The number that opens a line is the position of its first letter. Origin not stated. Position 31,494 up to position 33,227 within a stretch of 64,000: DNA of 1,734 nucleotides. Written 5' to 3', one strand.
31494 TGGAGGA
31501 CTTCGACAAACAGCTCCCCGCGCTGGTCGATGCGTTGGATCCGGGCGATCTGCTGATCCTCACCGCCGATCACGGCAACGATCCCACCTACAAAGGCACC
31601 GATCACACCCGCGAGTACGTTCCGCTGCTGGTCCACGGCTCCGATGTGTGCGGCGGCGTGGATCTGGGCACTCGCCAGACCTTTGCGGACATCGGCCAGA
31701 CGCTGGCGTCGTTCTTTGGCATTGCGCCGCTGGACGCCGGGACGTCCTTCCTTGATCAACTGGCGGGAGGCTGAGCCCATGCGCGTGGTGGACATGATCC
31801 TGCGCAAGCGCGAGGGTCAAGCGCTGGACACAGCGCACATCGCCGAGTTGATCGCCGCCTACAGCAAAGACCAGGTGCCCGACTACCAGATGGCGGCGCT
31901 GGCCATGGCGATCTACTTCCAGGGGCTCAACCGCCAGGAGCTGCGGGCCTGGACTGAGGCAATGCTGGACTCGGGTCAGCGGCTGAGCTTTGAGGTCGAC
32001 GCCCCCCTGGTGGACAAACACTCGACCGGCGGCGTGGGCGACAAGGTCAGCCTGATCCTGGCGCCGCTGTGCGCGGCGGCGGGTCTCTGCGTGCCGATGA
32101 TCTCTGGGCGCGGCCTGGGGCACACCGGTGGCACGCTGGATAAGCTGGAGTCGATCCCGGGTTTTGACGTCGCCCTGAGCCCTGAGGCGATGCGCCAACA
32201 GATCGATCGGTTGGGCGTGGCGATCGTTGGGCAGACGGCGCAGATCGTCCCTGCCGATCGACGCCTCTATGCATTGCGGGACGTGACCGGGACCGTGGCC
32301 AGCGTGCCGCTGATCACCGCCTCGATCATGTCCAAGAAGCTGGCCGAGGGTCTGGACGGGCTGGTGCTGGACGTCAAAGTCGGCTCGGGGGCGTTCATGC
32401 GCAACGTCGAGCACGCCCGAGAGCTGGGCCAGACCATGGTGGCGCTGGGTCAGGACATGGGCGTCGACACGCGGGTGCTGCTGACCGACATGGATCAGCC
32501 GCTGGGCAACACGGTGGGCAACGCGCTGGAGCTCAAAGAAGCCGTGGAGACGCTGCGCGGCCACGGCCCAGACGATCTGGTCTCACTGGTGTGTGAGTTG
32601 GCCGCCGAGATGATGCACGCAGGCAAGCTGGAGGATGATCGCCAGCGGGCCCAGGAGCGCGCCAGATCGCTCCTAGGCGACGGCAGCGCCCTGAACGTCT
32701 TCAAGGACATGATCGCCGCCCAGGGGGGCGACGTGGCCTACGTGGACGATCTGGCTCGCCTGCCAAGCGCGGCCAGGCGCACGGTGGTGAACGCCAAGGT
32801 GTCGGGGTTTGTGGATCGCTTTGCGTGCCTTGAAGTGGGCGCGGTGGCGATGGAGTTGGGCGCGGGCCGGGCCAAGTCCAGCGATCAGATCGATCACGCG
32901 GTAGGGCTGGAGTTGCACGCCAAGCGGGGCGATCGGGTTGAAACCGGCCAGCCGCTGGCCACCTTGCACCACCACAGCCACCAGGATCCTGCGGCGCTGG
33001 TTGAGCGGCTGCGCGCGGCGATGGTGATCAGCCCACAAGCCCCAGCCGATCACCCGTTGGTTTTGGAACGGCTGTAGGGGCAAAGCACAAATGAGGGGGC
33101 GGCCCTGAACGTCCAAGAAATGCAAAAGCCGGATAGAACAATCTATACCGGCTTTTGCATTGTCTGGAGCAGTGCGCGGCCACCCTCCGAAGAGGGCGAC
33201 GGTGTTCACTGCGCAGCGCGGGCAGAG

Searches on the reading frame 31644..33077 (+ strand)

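Call 50: search_protein_families(library=pfam, proteins=[window:31644-33077:+], max_evalue=0.001)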
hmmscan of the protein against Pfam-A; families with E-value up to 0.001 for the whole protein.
window:31644-33077:+ (477 aa): 3 families
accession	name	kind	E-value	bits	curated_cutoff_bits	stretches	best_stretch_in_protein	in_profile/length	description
PF00591.27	Glycos_transf_3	-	6.3e-49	167.3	27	1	121-350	3-253/253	Glycosyl transferase family, a/b domain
PF07831.19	PYNP_C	-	4.5e-24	84.4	27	1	389-463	1-75/75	Pyrimidine nucleoside phosphorylase C-terminal domain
PF02885.22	Glycos_trans_3N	-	2.8e-17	62.6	26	1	50-111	2-63/63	Glycosyl transferase family, helical bundle domain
